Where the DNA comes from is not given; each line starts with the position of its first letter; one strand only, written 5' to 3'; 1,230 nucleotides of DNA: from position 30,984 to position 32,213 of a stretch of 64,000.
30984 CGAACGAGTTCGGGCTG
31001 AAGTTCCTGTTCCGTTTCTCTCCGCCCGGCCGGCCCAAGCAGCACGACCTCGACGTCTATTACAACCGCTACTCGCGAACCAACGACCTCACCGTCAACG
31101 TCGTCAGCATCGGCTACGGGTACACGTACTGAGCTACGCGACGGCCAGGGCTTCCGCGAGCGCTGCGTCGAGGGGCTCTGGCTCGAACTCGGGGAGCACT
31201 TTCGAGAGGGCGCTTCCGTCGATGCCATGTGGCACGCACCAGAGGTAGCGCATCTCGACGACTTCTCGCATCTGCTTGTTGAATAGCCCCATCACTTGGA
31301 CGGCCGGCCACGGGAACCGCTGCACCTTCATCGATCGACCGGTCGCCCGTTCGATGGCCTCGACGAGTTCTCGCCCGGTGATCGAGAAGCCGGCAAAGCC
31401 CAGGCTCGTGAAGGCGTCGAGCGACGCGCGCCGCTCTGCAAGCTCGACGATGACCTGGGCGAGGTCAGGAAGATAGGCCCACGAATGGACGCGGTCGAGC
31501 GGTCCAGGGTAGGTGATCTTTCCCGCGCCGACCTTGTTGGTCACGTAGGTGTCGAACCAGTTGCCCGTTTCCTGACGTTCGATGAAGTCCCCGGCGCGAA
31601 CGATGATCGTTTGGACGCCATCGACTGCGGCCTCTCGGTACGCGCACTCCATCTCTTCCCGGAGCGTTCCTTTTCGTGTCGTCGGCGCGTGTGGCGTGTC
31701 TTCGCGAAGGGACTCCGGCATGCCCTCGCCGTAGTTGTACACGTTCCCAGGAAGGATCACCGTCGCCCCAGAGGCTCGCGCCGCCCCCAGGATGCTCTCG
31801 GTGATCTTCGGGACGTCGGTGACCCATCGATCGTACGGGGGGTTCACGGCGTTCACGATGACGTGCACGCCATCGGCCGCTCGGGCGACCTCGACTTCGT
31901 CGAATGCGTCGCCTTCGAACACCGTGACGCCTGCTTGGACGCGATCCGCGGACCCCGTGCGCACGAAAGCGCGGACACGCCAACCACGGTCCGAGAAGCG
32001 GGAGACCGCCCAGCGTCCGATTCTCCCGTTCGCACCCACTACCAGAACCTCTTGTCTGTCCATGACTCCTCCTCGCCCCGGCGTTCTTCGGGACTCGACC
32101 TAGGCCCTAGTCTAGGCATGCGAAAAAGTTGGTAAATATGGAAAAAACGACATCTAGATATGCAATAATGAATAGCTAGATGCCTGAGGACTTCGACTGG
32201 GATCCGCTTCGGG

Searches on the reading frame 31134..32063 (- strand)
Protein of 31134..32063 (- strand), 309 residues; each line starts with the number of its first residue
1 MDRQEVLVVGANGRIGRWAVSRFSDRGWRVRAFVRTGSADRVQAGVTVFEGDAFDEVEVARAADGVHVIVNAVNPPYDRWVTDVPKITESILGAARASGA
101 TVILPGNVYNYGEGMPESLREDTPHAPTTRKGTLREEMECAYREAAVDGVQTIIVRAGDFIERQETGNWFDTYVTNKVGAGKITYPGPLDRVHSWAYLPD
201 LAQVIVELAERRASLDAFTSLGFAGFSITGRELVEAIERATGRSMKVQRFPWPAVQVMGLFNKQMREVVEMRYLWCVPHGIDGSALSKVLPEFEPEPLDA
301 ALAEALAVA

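Call 8: search_protein_families(library=pfam, proteins=[window:31134-32063:-])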
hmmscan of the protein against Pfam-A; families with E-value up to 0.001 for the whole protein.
window:31134-32063:- (309 aa): 3 families
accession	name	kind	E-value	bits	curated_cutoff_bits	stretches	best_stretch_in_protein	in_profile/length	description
PF05368.20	NmrA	-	4.1e-15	56.6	27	1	4-83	3-86/298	NmrA-like family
PF13460.12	NAD_binding_10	-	1.5e-12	48.2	27.2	1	10-167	1-153/184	NAD(P)H-binding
PF01370.27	Epimerase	-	1.1e-10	41.7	20.9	1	6-213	1-229/240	NAD dependent epimerase/dehydratase family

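Call 54: search_protein_families(library=ncbifam, proteins=[window:31134-32063:-], max_evalue=0.00001)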
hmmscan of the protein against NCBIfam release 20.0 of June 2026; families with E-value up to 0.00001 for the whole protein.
window:31134-32063:- (309 aa): 1 family
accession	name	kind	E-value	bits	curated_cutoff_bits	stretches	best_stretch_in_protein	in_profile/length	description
TIGR03466.1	HpnA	hypoth_equivalog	1.3e-07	30.9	367.65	1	5-90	2-88/327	hopanoid-associated sugar epimerase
